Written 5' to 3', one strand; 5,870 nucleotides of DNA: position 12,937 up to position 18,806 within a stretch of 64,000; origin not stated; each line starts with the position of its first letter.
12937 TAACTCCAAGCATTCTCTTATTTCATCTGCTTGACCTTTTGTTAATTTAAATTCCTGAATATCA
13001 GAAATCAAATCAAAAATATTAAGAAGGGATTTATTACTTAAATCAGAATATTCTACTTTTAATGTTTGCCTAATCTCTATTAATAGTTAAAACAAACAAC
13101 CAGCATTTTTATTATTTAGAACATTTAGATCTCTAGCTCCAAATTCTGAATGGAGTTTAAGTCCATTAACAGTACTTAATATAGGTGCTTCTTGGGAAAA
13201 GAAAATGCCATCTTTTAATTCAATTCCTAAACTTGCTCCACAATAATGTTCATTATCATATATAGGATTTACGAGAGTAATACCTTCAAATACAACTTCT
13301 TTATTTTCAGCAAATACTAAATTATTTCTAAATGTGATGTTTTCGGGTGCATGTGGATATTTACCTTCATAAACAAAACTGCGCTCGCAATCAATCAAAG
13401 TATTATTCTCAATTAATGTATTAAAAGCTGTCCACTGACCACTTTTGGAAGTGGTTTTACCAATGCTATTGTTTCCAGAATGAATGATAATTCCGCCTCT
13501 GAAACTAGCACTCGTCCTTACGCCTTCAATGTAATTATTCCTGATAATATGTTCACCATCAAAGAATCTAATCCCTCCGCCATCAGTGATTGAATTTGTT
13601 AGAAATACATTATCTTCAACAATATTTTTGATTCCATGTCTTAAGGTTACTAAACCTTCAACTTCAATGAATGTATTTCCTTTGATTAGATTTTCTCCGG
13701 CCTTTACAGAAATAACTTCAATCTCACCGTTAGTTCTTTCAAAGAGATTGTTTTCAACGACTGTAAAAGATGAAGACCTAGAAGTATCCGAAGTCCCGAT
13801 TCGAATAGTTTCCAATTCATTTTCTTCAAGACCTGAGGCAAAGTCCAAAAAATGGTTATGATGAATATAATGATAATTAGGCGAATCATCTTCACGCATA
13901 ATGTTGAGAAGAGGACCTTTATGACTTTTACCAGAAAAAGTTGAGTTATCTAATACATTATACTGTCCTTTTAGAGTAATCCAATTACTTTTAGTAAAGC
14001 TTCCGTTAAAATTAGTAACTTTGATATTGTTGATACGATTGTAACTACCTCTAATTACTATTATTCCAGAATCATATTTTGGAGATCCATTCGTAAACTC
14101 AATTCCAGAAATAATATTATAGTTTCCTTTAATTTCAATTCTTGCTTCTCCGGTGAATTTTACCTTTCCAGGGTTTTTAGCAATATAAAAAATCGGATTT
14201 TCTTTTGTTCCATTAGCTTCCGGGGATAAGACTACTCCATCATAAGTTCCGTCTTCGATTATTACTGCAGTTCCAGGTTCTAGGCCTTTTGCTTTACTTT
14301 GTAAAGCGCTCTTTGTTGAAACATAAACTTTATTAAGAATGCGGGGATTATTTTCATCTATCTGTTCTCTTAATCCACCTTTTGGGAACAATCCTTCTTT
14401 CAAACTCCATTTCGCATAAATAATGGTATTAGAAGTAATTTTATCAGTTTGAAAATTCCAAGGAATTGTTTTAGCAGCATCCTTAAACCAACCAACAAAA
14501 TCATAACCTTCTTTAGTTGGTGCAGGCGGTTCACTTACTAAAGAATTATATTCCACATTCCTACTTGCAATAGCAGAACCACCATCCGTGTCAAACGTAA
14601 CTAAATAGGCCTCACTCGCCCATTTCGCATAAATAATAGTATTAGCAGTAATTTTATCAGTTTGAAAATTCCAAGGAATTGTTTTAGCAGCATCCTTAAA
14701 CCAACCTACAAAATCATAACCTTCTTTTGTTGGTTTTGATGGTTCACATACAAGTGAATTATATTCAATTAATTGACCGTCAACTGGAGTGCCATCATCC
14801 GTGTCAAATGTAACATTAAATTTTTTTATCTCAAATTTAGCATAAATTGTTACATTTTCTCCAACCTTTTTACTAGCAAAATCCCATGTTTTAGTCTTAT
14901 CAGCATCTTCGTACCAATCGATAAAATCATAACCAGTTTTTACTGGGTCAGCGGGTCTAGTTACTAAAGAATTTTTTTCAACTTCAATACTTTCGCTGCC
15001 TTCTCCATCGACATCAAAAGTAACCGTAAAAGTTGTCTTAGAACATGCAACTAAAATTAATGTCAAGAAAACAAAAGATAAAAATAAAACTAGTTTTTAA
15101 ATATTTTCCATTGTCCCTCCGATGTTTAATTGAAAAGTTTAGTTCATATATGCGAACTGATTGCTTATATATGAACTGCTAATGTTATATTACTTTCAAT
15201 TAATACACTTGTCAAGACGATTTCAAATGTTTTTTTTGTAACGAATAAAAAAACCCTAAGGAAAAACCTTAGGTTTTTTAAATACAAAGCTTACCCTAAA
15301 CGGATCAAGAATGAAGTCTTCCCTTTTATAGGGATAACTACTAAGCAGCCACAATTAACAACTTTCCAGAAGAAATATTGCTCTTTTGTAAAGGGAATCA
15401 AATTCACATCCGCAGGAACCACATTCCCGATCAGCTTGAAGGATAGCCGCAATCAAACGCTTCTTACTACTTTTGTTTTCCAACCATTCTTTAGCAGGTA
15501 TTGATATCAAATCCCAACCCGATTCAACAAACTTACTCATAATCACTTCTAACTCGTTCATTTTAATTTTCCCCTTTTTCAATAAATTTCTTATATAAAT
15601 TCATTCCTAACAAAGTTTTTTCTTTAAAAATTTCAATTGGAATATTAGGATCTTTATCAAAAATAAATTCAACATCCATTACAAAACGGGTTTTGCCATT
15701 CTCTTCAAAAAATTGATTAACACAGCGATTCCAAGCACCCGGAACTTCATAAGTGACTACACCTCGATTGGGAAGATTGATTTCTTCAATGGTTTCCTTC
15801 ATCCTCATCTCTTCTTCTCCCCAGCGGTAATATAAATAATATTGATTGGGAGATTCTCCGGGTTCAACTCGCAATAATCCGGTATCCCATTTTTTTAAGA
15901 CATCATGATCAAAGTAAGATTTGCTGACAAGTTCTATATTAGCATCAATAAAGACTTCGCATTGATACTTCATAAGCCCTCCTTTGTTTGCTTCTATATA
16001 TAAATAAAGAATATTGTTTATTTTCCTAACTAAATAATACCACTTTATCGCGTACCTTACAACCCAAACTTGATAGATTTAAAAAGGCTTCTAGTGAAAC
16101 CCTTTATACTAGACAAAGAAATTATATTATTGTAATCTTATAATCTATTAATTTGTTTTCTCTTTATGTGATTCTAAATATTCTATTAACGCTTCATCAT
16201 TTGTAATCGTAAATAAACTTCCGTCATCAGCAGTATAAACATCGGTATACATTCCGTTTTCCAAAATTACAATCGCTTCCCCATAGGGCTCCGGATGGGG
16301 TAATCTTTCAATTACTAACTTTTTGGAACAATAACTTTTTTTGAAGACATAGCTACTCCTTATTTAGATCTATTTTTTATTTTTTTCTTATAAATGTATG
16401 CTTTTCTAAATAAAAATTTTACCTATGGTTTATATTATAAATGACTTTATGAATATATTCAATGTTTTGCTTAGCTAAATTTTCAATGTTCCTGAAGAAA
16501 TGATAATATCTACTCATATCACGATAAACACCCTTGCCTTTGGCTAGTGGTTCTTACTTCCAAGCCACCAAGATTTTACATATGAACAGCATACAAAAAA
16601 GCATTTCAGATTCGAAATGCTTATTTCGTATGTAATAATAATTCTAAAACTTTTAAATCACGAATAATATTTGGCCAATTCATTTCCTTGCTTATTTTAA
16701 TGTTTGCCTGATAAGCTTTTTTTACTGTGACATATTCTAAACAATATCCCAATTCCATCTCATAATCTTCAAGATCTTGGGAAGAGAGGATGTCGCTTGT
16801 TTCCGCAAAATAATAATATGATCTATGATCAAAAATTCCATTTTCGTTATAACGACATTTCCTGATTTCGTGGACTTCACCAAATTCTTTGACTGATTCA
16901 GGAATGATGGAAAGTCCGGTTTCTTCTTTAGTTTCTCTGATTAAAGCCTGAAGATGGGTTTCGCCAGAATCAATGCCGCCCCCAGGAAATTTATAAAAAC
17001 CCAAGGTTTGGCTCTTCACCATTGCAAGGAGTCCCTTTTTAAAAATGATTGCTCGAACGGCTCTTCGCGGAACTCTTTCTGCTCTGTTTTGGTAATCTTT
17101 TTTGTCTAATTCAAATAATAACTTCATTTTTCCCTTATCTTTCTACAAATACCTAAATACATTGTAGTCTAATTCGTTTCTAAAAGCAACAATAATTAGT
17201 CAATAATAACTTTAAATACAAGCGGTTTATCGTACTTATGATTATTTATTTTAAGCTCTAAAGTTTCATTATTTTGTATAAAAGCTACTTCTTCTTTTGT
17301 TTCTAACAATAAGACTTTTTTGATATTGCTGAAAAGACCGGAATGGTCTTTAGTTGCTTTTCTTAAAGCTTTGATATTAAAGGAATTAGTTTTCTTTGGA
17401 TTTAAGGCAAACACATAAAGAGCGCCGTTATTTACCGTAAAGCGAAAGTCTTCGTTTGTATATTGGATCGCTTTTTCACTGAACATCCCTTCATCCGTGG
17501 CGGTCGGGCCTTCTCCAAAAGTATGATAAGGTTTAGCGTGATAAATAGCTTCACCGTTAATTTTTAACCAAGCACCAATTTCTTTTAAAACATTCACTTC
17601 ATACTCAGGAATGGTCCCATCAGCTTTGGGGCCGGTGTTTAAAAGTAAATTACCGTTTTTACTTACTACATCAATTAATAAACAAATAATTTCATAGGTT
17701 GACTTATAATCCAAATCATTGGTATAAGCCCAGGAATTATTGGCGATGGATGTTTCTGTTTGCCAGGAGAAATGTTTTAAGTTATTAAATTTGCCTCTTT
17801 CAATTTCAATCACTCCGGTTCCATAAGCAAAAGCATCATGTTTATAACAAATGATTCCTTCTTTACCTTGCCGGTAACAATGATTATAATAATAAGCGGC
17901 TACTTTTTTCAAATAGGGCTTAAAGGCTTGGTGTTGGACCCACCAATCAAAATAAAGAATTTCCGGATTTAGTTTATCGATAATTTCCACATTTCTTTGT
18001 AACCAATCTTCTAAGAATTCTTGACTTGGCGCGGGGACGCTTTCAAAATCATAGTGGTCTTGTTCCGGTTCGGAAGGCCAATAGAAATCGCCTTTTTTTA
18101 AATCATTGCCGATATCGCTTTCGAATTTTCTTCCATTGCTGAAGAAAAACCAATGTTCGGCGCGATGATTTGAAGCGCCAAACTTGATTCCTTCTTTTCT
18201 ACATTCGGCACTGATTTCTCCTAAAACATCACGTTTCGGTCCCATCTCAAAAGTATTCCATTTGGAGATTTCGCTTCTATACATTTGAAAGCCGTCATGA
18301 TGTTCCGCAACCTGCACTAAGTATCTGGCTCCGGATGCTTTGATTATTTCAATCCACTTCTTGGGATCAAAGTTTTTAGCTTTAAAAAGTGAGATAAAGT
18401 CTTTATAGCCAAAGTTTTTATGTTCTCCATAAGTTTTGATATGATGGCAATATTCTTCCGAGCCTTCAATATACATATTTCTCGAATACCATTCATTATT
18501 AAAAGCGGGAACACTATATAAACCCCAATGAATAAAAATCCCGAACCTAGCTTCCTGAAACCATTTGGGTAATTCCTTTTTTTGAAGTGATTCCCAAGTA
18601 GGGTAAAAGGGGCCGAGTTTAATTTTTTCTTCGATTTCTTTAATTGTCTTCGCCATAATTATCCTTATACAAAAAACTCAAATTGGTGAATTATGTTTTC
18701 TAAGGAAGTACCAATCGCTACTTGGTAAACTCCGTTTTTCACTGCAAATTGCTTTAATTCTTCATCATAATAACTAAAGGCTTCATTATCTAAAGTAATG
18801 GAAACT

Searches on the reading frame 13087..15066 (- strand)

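Call 15: search_protein_families(library=pfam, proteins=[window:13087-15066:-], max_evalue=0.00001)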
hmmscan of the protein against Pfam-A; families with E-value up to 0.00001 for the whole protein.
window:13087-15066:- (659 aa): 3 families
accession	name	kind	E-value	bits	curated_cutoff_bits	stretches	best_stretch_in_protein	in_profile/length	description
PF14592.12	Chondroitinas_B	-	1.3e-62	212.6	24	1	249-595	1-351/426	Chondroitinase B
PF09479.16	Flg_new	-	4.8e-56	187.2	27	3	154-219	1-65/65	Listeria-Bacteroides repeat domain (List_Bact_rpt)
PF18998.6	Flg_new_2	-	1e-07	32.3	23.6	0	14-81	4-72/73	Divergent InlB B-repeat domain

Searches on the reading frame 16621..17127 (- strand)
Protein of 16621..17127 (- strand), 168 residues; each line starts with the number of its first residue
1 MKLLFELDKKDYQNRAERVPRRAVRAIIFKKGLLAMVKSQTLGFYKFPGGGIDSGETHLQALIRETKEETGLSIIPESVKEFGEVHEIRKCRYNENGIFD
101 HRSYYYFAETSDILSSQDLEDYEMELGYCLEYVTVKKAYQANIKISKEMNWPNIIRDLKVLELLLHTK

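Call 15: search_protein_families(library=pfam, proteins=[window:16621-17127:-], max_evalue=0.00001)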
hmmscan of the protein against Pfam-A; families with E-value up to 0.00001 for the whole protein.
window:16621-17127:- (168 aa): 1 family
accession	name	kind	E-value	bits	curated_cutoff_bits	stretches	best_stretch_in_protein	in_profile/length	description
PF00293.34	NUDIX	-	8.6e-15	55.4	21.1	1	20-121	2-105/134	NUDIX domain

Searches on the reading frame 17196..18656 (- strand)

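Call 14: search_protein_families(library=pfam, proteins=[window:17196-18656:-], max_evalue=0.00001)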
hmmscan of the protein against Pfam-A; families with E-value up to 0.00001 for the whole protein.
window:17196-18656:- (486 aa): 1 family
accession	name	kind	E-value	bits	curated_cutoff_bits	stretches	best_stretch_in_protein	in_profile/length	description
PF01120.23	Alpha_L_fucos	-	1.1e-100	337.9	25.2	1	12-369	9-345/345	Alpha-L-fucosidase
